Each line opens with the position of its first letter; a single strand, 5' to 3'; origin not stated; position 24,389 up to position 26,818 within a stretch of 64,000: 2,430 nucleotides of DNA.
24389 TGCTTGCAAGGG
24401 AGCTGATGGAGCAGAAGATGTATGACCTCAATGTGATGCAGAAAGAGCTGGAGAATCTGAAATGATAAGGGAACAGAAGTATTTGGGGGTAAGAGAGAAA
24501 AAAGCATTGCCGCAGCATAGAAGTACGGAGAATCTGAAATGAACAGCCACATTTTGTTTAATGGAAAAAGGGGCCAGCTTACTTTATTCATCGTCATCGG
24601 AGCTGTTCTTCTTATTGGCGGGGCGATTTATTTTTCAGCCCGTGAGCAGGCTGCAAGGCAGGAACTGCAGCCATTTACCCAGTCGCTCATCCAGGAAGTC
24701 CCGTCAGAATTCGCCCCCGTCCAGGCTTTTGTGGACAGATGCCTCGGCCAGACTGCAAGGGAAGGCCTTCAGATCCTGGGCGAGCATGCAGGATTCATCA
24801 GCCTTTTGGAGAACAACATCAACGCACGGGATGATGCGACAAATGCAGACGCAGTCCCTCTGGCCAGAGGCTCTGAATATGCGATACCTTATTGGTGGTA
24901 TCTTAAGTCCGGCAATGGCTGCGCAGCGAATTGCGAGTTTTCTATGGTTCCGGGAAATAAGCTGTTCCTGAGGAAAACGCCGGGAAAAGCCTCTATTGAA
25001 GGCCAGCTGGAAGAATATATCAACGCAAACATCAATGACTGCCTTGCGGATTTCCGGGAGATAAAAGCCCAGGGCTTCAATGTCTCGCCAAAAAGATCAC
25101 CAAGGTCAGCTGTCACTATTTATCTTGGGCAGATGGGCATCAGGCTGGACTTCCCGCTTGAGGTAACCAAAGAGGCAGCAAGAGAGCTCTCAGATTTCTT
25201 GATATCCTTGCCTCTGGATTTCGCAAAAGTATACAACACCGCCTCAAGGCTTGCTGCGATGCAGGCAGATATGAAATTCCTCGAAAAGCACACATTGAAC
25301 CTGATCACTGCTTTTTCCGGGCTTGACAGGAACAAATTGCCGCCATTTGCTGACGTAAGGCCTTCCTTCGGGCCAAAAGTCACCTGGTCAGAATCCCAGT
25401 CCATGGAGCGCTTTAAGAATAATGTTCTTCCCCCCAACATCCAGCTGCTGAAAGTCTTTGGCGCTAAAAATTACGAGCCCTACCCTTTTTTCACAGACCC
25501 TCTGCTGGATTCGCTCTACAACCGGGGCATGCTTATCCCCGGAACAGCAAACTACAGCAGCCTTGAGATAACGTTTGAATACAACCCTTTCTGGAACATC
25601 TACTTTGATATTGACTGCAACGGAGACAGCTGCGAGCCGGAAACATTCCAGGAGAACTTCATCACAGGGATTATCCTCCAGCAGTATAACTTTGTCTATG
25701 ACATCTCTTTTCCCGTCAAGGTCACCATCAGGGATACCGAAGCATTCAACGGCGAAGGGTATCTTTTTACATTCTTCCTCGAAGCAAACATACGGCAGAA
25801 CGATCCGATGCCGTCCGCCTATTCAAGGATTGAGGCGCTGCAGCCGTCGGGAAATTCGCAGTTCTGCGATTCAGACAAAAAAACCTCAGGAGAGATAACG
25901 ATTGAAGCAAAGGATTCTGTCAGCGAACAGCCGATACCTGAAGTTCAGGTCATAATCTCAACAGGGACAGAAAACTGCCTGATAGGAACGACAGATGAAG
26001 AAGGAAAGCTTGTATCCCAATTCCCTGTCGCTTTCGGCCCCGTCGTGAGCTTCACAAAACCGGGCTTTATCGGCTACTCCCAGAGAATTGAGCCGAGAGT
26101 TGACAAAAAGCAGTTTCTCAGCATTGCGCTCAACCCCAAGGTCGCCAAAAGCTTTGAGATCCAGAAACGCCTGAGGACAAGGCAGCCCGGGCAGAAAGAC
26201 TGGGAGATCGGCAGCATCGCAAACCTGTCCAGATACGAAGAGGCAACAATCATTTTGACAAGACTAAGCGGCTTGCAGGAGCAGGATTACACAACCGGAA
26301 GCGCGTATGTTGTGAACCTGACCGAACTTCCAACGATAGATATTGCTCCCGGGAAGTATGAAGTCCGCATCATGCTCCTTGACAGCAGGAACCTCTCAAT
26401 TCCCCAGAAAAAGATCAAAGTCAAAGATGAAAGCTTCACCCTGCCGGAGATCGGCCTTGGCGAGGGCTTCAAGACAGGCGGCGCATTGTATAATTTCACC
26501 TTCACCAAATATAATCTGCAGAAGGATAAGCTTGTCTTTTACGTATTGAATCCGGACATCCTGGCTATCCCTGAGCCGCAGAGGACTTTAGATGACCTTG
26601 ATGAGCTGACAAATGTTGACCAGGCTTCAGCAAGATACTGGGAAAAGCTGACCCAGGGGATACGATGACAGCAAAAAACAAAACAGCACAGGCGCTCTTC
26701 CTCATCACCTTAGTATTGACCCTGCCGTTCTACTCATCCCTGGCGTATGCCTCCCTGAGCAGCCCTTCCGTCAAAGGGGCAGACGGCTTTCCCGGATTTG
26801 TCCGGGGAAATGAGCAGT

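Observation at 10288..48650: Three paralogous surface modules (plus one partial): prepilin-like large protein + giant Ig-rich protein, with a polytopic membrane protein in most sets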

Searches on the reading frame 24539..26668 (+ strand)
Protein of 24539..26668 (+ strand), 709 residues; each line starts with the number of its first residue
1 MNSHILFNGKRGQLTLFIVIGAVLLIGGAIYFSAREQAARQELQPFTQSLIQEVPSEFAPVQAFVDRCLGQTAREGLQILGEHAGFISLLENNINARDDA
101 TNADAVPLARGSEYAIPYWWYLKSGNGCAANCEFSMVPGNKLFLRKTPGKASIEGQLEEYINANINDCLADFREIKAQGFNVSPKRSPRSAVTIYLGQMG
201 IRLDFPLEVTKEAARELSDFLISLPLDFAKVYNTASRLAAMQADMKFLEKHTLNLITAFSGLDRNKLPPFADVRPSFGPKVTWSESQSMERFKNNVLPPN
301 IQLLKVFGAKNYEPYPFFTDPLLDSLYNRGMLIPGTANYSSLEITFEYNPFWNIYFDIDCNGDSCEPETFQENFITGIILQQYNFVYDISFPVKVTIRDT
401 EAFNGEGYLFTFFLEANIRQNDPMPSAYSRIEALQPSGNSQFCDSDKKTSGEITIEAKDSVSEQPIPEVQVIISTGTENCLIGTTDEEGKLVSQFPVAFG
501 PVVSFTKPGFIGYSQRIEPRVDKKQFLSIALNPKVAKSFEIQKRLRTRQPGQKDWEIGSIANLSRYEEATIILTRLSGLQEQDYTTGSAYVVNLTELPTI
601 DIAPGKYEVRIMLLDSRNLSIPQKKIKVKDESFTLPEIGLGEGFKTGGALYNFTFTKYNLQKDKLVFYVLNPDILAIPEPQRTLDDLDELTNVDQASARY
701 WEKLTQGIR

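Call 4: search_protein_families(library=pfam, proteins=[window:24539-26668:+], max_evalue=0.01)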
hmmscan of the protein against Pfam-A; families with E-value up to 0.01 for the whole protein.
window:24539-26668:+ (709 aa): 0 families

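Call 11: find_encoding_contigs(protein=window:24539-26668:+, flank=2000, max_places=4)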
Protein window:24539-26668:+ (709 aa): 5 contigs read that carry it; 3 places shown.
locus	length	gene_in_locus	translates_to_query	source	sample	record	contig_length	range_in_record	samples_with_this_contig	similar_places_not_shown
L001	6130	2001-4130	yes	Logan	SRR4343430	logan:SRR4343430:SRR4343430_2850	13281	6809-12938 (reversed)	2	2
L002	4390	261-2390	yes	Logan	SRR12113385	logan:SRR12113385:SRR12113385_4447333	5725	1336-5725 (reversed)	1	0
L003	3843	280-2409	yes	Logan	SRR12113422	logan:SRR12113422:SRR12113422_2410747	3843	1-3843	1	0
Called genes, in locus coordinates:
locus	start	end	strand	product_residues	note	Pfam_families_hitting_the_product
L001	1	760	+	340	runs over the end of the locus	-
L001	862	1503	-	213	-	-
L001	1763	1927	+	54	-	-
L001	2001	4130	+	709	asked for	-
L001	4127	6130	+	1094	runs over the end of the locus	-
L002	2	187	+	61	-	?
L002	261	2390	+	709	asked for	-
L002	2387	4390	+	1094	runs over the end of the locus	-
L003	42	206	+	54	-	-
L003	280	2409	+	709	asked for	-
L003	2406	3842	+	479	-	?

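Call 12: find_homologous_proteins(query=window:24539-26668:+)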
Query window:24539-26668:+ (709 aa): 23 proteins with E <= 0.001 among 8000 candidates.
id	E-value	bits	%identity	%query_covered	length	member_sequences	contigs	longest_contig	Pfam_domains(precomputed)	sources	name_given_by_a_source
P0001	0.0e+0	1619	100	100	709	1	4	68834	-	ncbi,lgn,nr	ncbi:hypothetical protein HYU14_00840 [Candidatus Woesearchaeota archaeon]|nr:hypothetical protein [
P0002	3.4e-274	929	56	99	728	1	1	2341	-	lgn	-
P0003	8.0e-246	836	53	99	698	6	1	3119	-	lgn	-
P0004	5.4e-214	730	48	95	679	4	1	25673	-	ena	-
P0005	1.2e-213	729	47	97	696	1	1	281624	-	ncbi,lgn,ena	-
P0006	1.4e-211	722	46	99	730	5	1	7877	-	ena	-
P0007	8.1e-202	690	45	99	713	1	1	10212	-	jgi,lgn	-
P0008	2.7e-190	652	45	97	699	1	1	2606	-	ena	-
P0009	3.1e-182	626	41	98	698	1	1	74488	-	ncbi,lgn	-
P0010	4.2e-176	605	41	98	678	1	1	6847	-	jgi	jgi:hypothetical protein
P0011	3.3e-162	559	39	97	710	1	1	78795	-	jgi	-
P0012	1.9e-131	458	45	66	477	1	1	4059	-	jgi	jgi:hypothetical protein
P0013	2.8e-102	361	32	98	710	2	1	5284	-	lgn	-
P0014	1.7e-99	352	32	98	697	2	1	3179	-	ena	-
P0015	9.0e-97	343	33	93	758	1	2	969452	-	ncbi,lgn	-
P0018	1.6e-78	283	30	98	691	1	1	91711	-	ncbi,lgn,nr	ncbi:hypothetical protein HZA97_00570 [Candidatus Woesearchaeota archaeon]|nr:hypothetical protein [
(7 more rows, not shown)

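Call 13: find_encoding_contigs(protein=P0005, flank=10000, max_places=1)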
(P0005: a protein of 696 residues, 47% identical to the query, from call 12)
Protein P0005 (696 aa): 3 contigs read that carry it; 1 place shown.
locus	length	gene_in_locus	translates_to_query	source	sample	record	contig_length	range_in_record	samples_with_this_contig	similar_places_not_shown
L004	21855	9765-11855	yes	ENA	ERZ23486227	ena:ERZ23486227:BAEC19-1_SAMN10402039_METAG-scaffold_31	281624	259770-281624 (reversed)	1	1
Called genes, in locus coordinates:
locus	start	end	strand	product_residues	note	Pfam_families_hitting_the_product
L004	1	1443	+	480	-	?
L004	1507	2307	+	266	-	-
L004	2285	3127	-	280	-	-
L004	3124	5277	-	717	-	-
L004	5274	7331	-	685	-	-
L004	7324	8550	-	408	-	-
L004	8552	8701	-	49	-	-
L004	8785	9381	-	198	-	-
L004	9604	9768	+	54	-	-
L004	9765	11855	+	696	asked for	-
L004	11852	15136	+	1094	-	-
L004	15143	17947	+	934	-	-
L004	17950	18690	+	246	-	-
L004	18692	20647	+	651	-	-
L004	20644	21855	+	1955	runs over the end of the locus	-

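Call 14: find_encoding_contigs(protein=P0015, flank=10000, max_places=1)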
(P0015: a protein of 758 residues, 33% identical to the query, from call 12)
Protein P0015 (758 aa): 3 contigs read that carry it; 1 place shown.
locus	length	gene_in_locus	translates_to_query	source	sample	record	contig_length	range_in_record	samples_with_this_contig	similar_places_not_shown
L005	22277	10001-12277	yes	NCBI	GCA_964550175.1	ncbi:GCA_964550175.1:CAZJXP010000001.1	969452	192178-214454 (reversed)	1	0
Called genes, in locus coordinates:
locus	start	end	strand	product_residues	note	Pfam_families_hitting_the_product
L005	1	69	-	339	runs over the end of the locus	PF17835:NOG1_N, PF03029:ATP_bind_1 (faint), PF03193:RsgA_GTPase (faint), PF00009:GTP_EFTU (faint), PF01926:MMR_HSR1, PF02421:FeoB_N, PF09439:SRPRB (weak), PF06858:NOG1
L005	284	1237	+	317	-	-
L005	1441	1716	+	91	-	-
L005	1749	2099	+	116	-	PF01981:PTH2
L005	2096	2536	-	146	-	-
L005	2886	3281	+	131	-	PF01092:Ribosomal_S6e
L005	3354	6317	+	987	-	PF02494:HYR (faint), PF16403:Bact_surface_Ig-like, PF23237:HYR_4C (faint), PF00801:PKD (faint), PF12245:Big_3_2 (faint), PF15418:DUF4625 (faint), PF18981:InlK_D3 (faint), PF16403:Bact_surface_Ig-like, +1 more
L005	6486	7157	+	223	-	-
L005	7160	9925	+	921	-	-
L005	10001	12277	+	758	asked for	-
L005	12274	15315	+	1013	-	-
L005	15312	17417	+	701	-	-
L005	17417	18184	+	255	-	-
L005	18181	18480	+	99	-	-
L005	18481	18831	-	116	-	-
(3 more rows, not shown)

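Call 15: find_encoding_contigs(protein=P0018, flank=10000, max_places=1)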
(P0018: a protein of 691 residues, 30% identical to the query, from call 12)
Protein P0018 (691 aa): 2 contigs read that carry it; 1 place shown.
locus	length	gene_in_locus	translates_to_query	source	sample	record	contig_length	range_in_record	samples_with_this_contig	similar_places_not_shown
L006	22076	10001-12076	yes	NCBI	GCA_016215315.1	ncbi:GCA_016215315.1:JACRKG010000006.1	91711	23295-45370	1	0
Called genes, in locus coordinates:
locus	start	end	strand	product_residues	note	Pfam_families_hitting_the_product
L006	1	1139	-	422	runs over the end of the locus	PF00155:Aminotran_1_2, PF00266:Aminotran_5 (weak)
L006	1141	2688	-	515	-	PF00501:AMP-binding, PF13193:AMP-binding_C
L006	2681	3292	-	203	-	-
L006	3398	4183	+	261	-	PF00583:Acetyltransf_1, PF13508:Acetyltransf_7 (weak)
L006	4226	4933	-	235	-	-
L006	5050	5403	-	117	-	PF02452:PemK_toxin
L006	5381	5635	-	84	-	PF04014:MazE_antitoxin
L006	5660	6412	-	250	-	PF01790:LGT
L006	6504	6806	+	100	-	-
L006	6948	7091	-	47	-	-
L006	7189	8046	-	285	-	-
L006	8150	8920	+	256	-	-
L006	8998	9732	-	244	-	PF24096:DUF7379 (faint), PF00561:Abhydrolase_1 (faint), PF02089:Palm_thioest (weak)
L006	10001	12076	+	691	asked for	-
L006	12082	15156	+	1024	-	PF13750:Big_3_3 (faint), PF19077:Big_13 (faint)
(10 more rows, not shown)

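Call 19: search_solved_structures(query=A1, max_evalue=10)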
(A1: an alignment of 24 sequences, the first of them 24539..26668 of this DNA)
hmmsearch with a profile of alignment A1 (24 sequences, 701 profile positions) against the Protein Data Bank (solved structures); distinct sequences matched with E-value up to 10: 2.
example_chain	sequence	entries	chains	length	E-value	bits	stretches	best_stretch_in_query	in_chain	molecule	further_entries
9wyu_A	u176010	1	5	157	0.0038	18.7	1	135-220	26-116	Anti-Parallel Protein 10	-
7yp1_A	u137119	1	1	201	2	9.7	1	268-332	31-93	EBV gH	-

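Call 20: search_protein_families(library=ncbifam, proteins=[window:24539-26668:+], max_evalue=0.1)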
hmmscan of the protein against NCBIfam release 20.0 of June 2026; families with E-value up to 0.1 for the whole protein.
window:24539-26668:+ (709 aa): 1 family
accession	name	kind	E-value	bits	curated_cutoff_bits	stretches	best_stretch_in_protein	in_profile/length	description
NF008419.0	PRK11246.1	equivalog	0.091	12.2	279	0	4-61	5-63/219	YtjB family periplasmic protein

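Call 29: predict_structure(alignment_id=A1)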
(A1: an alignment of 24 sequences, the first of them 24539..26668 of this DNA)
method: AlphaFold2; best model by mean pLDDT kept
length: 709 residues; sequences in the alignment: 24
mean_pLDDT: 84.4   pTM: 0.59
mean pLDDT of the five models: 84.4, 83.4, 82.9, 82.7, 82.6
residues with pLDDT >= 90: 292; 70-90: 329; 50-70: 72; < 50: 16
segments of 3 or more residues with pLDDT < 50: 1-9, 372-374
pLDDT, mean of each block of 10 residues (from residue 1): 40 73 85 69 50 79 93 95 92 85 88 89 83 81 84 94 93 90 92 86 92 87 91 92 86 84 78 76 91 91 87 66 58 77 94 91 82 58 89 96 91 94 73 53 81 94 93 80 93 85 90 85 89 94 91 85 93 81 87 87 93 91 82 82 88 89 91 90 86 84 89
secondary structure, 60 per line:
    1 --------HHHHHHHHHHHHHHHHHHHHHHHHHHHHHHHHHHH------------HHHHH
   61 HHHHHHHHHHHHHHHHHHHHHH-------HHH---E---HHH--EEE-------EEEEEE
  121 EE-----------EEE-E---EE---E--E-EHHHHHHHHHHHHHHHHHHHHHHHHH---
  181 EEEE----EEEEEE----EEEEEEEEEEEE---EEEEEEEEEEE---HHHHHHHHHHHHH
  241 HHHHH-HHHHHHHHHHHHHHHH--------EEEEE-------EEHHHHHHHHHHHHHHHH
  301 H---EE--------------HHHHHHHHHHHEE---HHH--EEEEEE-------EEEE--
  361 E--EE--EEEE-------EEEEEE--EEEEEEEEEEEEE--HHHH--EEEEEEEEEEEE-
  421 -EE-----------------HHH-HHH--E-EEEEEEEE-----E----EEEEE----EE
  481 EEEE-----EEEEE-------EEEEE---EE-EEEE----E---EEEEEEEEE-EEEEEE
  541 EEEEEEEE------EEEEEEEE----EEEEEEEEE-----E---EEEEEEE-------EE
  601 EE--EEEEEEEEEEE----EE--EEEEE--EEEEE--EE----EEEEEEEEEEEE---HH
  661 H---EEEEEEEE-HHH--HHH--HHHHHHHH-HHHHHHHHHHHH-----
elements in order (helices of 4 or more, strands of 3 or more residues): H9-43 H56-82 E105-107 E115-122 E134-136 H153-177 E181-184 E189-194 E199-210 E214-224 H228-245 H247-262 E271-275 H285-301 H321-331 E342-347 E355-358 E368-371 E379-384 E387-399 H402-405 E408-419 E452-459 E470-474 E479-484 E490-494 E502-506 E513-516 E525-533 E535-548 E555-562 E567-575 E585-591 E599-602 E605-615 E624-628 E631-635 E644-655 E665-672 H684-691 H693-704

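Call 31: fold_search(model_id=the predicted structure, library=pdb)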
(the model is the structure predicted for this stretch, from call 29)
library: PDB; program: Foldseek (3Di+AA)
matches with E <= 10: 810; with E <= 0.001: 18
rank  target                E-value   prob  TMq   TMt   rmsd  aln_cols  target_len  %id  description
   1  6fwv_B                1.6e-07  1.00  0.12  0.16  33.3       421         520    9  The Bacillus anthracis TIE protein (released 2018-08-08)
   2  6fwv_A                6.5e-07  1.00  0.12  0.16  33.3       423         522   10  The Bacillus anthracis TIE protein (released 2018-08-08)
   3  6m3y                  2.8e-06  0.77  0.12  0.11  39.6       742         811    8  Crystal structure of pilus adhesin, SpaC from Lactobacillus rhamnosus GG - open conformation (released 2020-07-29)
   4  4iyk                  1.3e-04  0.99  0.11  0.31  21.8       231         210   12  Crystal structure of a putative carbohydrate binding protein (BACUNI_04699) from Bacteroides uniformis ATCC 8492 at 2.00 (released 2013-02-20)
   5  5hts_C                1.8e-04  0.99  0.11  0.27  13.3       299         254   10  Crystal structure of shaft pilin spaA from Lactobacillus rhamnosus GG - D295N mutant (released 2016-07-20)
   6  5hts_E                3.1e-04  0.97  0.11  0.27  13.7       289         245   11  Crystal structure of shaft pilin spaA from Lactobacillus rhamnosus GG - D295N mutant (released 2016-07-20)
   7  7w6b                  3.1e-04  0.82  0.13  0.12  21.7       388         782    9  Crystal Structure of PitA from pilus islet-2 of Streptococcus oralis (released 2022-06-01)
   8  3irp                  3.2e-04  0.60  0.11  0.16  24.6       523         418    7  Crystal structure of functional region of UafA from Staphylococcus saprophyticus at 1.50 angstrom resolution (released 2010-09-08)
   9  7bam_A                3.6e-04  0.99  0.11  0.04  22.9       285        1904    8  human Teneurin4 WT C2 (released 2021-12-01)
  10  7ban_A                3.6e-04  0.99  0.11  0.04  22.9       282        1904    8  human Teneurin4 Mut C2 (released 2022-01-12)
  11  3rkp_A                5.1e-04  0.98  0.12  0.22  22.5       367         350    8  Crystal structure of BcpA*(D312A), the major pilin subunit of Bacillus cereus (released 2012-05-30)
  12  5hts_D                5.1e-04  0.97  0.11  0.27  14.4       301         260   11  Crystal structure of shaft pilin spaA from Lactobacillus rhamnosus GG - D295N mutant (released 2016-07-20)
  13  8bdw_A                5.3e-04  1.00  0.10  0.57   3.7        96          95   19  Crystal structure of CnaB2 domain from Lactobacillus plantarum (released 2023-02-22)
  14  5f44_C                6.7e-04  0.96  0.11  0.26  13.7       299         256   10  Crystal structure of shaft pilin spaA from Lactobacillus rhamnosus GG (released 2016-07-20)
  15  3kpt_A                8.4e-04  0.93  0.11  0.20  22.2       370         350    8  Crystal structure of BcpA, the major pilin subunit of Bacillus cereus (released 2009-11-24)
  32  8bdw_H                3.0e-03  1.00  0.10  0.56   3.7        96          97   19  Crystal structure of CnaB2 domain from Lactobacillus plantarum (released 2023-02-22)
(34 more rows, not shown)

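Call 47: find_related_loci(query=A3, collection=genome_contigs, flank=10000)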
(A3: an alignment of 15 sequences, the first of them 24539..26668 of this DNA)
Query A3 (709 aa) in genome_contigs; peptide patterns used: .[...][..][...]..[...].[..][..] (x = any residue, [..] = any of these).
60 stretches matched a pattern; 29 encode a relative of the query (tblastn E <= 1e-3); 29 distinct loci.
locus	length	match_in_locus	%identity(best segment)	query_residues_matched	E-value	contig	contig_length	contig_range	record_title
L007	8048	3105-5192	53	10-709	0e+0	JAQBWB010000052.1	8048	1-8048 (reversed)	MAG: Nanoarchaeota archaeon isolate casp150-mb.213 NODE_22366_length_8048_cov_0.082526, whole genome shotgun sequence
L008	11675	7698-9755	45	10-700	0e+0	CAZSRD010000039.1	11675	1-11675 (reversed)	MAG TPA_asm: uncultured Methanosarcinales archaeon isolate SRP178699_co1_479 genome assembly, contig: NODE_7450_length_1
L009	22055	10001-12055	46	10-700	0e+0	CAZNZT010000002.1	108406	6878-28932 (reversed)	MAG TPA_asm: uncultured Methanosarcinales archaeon isolate binchicken_co256_988 genome assembly, contig: NODE_87_length_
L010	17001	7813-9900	47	9-709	0e+0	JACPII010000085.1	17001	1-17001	MAG: Candidatus Woesearchaeota archaeon isolate NC_groundwater_436_Ag_B-0.1um_47_15 GD18-4_B1_scaffold_922709, whole gen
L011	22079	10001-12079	41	11-707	1e-177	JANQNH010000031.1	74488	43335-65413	MAG: Candidatus Nanoarchaeia archaeon isolate PL23a_bin.24 k99_383398, whole genome shotgun sequence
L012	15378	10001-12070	42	10-704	0e+0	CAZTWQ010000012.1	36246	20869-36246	MAG TPA_asm: uncultured Methanosarcinales archaeon isolate binchicken_co28_237 genome assembly, contig: NODE_841_length_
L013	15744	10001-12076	32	43-705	5e-102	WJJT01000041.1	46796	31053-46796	MAG: Candidatus Woesearchaeota archaeon isolate Bin_031 k141_2568835, whole genome shotgun sequence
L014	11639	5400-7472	31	43-704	6e-101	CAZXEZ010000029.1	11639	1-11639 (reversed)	MAG TPA_asm: uncultured Methanosarcinales archaeon isolate SRP068000_co4_473 genome assembly, contig: NODE_8062_length_1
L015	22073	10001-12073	31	43-704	3e-99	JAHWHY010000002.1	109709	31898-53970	MAG: Candidatus Woesearchaeota archaeon isolate Yap150.bin7.227 contig-145_209, whole genome shotgun sequence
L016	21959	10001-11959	33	9-669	2e-98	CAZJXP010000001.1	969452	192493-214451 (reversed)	MAG TPA_asm: uncultured Methanosarcinales archaeon isolate SRP292972_co2_156 genome assembly, contig: NODE_1_length_9694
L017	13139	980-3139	31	10-700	1e-95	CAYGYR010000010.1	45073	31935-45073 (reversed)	MAG TPA_asm: uncultured Methanosarcinales archaeon isolate ERP119294_co1_430 genome assembly, contig: NODE_841_length_45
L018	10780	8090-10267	30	5-700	3e-94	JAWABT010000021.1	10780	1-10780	MAG: Candidatus Woesearchaeota archaeon isolate JZ-4_201808_bins_211 JZ-4_201808_bins_211_scaffold_21, whole genome shot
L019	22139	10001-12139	28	8-704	5e-93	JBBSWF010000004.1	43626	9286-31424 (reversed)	MAG: Nanoarchaeota archaeon isolate H52-bin087_1 H52_bin087_1_000000000004, whole genome shotgun sequence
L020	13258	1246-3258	32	51-690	4e-93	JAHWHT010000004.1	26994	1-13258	MAG: Candidatus Woesearchaeota archaeon isolate Yap100.bin1.6 contig_2353, whole genome shotgun sequence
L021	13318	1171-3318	31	10-705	2e-92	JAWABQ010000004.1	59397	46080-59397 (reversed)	MAG: Candidatus Woesearchaeota archaeon isolate JZ-4_201808_bins_194 JZ-4_201808_bins_194_scaffold_4, whole genome shotg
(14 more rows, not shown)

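Call 63: search_protein_representatives(alignment_id=A1)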
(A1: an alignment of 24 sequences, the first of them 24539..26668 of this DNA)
Query: 24 sequences, 701 profile positions. Proteins with E-value up to 0.001 (for the whole library): 9403; up to 1e-10: 6812; up to 1e-30: 1895. The best 150 are listed.
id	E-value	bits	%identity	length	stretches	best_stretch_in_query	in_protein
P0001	3.6e-274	927.8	-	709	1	3-700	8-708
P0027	6.6e-260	880.7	-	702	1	4-701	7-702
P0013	1.9e-236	803.1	-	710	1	1-700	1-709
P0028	1.1e-233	794.0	-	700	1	4-700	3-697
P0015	1.6e-233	793.4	-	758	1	3-700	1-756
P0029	3.2e-231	785.8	-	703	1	5-700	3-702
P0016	1.0e-230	784.2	-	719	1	1-701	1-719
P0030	2.1e-227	773.2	-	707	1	1-701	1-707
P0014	1.1e-225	767.5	-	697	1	3-699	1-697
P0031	5.6e-225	765.2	-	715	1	1-701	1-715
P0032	5.7e-224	761.9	-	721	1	3-700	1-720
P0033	9.6e-224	761.1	-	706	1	3-701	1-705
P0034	9.2e-223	757.9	-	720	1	4-700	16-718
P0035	2.3e-222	756.6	-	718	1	4-701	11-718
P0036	1.9e-220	750.2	-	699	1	1-701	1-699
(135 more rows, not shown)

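Call 66: find_related_loci(query=A3, collection=viral_contigs, flank=10000)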
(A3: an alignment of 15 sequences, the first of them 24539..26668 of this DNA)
Query A3 (709 aa) in viral_contigs; peptide patterns used: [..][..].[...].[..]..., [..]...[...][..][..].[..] (x = any residue, [..] = any of these).
47 stretches matched a pattern, but none encodes a relative of the query by tblastn (E <= 1e-3).
